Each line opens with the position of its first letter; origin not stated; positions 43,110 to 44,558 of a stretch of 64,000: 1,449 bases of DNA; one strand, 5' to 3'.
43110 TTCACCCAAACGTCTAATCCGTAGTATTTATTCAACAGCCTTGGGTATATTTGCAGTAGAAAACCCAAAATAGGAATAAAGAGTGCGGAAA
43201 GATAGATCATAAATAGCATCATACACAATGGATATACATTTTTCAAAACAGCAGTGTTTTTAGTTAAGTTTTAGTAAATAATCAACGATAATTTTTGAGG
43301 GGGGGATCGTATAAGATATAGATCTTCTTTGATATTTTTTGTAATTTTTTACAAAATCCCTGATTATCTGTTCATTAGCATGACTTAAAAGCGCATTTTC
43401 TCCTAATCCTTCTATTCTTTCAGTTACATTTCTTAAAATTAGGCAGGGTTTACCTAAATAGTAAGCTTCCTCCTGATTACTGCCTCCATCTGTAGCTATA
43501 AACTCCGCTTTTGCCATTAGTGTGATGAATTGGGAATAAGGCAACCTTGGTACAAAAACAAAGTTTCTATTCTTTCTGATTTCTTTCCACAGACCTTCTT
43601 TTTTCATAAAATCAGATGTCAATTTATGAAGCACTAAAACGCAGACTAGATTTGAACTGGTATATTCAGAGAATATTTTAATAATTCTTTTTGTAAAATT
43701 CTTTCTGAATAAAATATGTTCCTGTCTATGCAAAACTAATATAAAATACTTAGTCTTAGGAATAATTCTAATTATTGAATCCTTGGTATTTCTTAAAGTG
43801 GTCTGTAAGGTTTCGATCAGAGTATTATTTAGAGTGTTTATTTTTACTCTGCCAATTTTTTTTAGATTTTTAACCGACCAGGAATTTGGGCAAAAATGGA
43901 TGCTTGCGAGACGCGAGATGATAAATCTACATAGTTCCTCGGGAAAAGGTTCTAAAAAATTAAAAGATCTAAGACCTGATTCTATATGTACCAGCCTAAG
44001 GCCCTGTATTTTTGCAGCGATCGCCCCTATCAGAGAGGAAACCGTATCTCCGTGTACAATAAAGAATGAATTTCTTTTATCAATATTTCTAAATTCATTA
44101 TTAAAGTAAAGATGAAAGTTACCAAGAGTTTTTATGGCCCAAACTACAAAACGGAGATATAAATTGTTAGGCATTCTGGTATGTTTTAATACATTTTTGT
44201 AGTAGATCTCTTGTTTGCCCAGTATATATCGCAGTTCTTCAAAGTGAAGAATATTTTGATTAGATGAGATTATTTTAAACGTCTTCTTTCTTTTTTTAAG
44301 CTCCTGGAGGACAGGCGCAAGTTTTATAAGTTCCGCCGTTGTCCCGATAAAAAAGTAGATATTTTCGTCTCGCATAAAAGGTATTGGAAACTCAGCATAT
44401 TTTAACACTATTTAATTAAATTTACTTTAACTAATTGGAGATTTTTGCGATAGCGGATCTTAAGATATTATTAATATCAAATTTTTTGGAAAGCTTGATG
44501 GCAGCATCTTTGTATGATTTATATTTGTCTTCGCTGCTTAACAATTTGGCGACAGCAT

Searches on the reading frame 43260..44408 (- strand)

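Call 17: search_protein_families(library=pfam, proteins=[window:43260-44408:-], max_evalue=0.0001)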
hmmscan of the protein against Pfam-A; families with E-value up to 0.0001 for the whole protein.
window:43260-44408:- (382 aa): 1 family
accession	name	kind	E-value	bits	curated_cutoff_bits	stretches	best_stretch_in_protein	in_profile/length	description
PF02350.25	Epimerase_2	-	4.8e-47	160.9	30.6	1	115-356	70-317/347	UDP-N-acetylglucosamine 2-epimerase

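Call 20: search_protein_families(library=ncbifam, proteins=[window:43260-44408:-], max_evalue=1e-10)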
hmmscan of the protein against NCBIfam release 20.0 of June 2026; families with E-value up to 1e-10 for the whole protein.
window:43260-44408:- (382 aa): 2 families
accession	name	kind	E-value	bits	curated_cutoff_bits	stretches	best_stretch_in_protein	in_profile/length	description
TIGR00236.1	wecB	equivalog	5.9e-48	163.9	210.15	1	18-353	4-330/366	non-hydrolyzing UDP-N-acetylglucosamine 2-epimerase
TIGR03568.1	NeuC_NnaA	equivalog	9.3e-15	54.4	235.9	1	16-323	2-304/365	UDP-N-acetylglucosamine 2-epimerase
